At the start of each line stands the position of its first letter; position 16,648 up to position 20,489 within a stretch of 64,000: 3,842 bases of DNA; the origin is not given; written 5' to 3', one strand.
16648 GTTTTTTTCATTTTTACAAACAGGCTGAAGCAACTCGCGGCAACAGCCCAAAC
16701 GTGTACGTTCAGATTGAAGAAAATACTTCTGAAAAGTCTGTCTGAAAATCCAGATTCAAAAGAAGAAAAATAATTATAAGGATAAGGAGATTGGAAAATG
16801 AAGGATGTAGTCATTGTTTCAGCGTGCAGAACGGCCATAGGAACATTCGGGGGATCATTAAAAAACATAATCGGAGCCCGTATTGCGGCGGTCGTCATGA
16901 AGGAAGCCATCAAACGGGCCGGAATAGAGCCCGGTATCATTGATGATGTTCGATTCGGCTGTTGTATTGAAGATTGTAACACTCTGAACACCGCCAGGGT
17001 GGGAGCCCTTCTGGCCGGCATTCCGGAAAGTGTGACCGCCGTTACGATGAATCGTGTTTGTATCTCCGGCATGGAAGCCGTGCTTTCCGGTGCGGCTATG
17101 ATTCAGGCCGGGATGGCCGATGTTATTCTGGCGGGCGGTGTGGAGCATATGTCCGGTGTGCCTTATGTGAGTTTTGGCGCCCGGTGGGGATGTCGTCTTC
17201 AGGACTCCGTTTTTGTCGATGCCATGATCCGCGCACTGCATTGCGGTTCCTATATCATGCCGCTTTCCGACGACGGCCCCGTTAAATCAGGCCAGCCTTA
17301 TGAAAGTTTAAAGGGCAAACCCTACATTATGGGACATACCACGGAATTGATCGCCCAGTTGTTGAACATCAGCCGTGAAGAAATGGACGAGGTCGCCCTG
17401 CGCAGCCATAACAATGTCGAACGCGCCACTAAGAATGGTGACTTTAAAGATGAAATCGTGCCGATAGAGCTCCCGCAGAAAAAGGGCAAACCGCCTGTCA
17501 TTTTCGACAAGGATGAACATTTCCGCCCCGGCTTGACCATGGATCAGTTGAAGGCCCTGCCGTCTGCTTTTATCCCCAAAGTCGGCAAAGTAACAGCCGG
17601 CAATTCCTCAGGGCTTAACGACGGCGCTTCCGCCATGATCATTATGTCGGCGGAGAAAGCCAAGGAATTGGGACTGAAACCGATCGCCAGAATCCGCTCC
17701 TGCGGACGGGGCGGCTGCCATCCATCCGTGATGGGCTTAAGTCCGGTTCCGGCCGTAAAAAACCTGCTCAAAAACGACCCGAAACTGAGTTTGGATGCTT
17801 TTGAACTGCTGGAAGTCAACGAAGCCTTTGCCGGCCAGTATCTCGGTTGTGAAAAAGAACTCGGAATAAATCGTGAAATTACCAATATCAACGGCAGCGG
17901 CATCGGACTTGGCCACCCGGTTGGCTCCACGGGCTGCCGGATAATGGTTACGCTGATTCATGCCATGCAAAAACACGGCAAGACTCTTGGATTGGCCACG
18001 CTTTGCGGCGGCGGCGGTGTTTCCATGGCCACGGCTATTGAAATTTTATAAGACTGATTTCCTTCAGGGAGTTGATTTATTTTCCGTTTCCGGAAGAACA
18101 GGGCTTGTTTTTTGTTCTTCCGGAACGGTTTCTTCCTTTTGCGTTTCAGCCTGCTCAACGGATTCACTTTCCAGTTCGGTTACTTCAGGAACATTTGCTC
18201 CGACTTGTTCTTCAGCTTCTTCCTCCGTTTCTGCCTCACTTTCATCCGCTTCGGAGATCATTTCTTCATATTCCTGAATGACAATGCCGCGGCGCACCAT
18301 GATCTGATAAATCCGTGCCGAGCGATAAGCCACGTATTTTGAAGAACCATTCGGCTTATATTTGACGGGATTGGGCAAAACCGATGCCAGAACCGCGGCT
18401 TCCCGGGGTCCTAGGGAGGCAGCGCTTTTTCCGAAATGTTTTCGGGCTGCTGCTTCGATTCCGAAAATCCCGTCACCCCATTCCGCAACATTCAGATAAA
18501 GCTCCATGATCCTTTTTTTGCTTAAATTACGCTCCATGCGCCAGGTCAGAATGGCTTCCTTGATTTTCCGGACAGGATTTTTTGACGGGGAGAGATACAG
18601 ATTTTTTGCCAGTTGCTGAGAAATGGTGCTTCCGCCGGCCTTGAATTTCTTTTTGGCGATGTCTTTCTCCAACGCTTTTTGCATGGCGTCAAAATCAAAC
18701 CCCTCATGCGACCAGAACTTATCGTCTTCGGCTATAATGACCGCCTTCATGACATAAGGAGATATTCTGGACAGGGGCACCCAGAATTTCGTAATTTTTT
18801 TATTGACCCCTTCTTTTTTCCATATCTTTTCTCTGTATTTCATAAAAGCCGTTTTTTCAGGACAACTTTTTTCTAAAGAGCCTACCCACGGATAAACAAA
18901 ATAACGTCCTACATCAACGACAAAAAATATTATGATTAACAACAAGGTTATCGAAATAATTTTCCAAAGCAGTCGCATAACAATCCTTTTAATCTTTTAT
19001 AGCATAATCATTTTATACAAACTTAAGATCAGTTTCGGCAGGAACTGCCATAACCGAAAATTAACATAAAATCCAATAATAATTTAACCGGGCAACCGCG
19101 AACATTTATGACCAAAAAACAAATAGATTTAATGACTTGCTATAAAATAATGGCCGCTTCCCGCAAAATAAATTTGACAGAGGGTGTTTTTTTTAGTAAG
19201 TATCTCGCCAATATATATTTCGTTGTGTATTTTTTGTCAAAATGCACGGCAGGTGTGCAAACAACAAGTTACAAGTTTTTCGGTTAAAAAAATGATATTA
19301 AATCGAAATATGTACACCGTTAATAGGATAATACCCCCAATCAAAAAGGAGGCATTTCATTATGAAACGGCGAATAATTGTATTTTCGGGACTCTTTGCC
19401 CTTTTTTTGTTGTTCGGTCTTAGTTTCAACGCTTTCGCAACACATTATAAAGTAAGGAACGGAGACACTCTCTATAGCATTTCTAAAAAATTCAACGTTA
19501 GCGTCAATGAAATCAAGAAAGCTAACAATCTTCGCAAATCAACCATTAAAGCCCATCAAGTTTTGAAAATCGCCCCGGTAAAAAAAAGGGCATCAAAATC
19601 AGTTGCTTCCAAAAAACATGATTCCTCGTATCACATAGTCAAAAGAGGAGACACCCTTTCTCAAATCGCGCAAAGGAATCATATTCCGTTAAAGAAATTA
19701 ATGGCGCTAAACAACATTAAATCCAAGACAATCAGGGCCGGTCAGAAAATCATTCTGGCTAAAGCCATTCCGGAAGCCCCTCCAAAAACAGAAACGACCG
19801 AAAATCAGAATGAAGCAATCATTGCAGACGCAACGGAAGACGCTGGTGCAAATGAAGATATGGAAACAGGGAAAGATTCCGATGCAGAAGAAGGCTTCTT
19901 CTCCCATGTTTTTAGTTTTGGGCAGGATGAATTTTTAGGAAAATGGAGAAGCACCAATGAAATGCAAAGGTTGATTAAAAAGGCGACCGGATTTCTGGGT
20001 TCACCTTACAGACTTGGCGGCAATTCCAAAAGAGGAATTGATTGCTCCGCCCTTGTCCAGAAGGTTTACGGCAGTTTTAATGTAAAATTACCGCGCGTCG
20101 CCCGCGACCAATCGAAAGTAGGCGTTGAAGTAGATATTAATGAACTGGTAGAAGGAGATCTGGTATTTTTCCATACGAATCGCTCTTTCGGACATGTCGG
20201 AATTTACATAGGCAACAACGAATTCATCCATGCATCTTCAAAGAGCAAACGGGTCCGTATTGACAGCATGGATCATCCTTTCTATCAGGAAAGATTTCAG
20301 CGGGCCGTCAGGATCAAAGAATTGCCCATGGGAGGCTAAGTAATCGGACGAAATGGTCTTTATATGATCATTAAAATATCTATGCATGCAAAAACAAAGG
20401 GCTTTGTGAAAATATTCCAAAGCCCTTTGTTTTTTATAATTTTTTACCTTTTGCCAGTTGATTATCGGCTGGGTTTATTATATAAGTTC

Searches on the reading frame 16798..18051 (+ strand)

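Call 56: search_protein_families(library=pfam, proteins=[window:16798-18051:+], max_evalue=0.00001)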
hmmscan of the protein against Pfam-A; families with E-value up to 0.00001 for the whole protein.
window:16798-18051:+ (417 aa): 2 families
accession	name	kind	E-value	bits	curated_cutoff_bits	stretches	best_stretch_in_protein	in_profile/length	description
PF00108.29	Thiolase_N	-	6.2e-78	262.2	26.4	2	4-149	1-148/260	Thiolase, N-terminal domain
PF02803.24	Thiolase_C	-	7.2e-38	129.4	27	1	293-415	1-122/123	Thiolase, C-terminal domain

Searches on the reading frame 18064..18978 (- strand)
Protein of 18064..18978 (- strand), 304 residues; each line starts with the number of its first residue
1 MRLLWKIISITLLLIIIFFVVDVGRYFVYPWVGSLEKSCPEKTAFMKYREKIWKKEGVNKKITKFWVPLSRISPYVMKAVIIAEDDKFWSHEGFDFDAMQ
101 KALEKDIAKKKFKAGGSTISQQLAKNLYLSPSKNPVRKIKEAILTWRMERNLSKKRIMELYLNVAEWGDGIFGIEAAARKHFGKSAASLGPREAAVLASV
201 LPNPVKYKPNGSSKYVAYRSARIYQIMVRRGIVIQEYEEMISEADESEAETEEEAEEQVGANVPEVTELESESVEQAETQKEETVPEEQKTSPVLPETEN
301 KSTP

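Call 56: search_protein_families(library=pfam, proteins=[window:18064-18978:-], max_evalue=0.00001)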
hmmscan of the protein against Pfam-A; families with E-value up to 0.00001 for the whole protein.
window:18064-18978:- (304 aa): 1 family
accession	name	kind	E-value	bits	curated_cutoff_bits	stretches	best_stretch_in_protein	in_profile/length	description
PF00912.28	Transgly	-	7.4e-54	182.3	27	1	61-227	11-177/178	Transglycosylase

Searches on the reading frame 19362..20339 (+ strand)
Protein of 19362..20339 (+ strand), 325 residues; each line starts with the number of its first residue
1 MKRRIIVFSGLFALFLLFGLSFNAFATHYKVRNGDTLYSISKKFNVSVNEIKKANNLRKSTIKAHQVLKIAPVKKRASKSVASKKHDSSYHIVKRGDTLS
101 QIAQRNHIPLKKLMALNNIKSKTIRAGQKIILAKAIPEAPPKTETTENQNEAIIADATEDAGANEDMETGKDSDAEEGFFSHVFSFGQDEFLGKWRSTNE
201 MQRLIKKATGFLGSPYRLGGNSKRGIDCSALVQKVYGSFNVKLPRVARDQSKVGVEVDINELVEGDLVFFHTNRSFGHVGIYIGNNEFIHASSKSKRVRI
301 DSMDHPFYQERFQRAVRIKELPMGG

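Call 56: search_protein_families(library=pfam, proteins=[window:19362-20339:+], max_evalue=0.00001)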
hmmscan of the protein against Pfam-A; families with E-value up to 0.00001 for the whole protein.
window:19362-20339:+ (325 aa): 4 families
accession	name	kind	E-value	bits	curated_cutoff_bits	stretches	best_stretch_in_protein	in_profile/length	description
PF01476.26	LysM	-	6.1e-32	109.7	20.9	2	91-132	1-42/43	LysM domain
PF00877.26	NLPC_P60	-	1.9e-31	108.6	23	1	213-317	1-105/105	NlpC/P60 family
PF23473.1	LysM3_LYK4_5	-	1.7e-10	41.3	29.3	1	29-62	5-38/48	LYK4/5 LysM3 domain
PF05708.18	Peptidase_C92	-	4.7e-06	27.2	27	0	198-245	78-127/166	Permuted papain-like amidase enzyme, YaeF/YiiX, C92 family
